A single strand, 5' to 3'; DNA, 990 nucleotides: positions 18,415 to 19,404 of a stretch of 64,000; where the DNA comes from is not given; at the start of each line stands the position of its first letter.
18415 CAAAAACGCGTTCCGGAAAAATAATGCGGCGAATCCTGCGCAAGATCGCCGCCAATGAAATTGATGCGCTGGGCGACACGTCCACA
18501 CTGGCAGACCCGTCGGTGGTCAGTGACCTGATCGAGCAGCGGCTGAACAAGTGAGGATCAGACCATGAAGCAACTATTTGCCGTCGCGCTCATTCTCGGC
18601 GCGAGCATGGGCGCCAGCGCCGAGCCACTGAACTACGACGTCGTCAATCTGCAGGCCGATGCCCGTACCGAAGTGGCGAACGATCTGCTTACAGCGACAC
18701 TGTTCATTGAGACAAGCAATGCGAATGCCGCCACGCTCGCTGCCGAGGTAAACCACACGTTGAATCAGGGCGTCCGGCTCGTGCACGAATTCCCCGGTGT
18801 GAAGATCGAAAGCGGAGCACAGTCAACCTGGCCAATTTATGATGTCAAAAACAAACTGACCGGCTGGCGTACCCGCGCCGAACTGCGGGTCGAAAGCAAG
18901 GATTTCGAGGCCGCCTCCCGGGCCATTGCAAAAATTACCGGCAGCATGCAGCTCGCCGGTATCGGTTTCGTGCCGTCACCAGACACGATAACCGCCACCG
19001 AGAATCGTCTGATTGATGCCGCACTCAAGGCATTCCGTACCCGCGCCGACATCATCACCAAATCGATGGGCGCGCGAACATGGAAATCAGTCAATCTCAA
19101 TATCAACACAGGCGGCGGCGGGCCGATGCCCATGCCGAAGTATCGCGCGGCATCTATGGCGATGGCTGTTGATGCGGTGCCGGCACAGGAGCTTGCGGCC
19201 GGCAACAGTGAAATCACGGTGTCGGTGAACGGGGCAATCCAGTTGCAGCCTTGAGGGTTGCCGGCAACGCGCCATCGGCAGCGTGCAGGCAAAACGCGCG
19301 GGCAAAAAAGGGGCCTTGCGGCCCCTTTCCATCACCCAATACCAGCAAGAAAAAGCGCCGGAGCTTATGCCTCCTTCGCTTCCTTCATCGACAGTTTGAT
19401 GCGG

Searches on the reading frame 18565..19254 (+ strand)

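Call 33: search_protein_families(library=ncbifam, proteins=[window:18565-19254:+], max_evalue=1e-10)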
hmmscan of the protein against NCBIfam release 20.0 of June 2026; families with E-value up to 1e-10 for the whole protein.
window:18565-19254:+ (229 aa): 0 families

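Call 52: search_protein_families(library=pfam, proteins=[window:18565-19254:+], max_evalue=0.00001)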
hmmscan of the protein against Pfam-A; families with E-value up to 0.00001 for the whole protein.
window:18565-19254:+ (229 aa): 1 family
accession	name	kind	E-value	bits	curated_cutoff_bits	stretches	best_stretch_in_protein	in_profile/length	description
PF04402.19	SIMPL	-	3.8e-31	109.4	25.2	1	28-223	2-203/205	Protein of unknown function (DUF541)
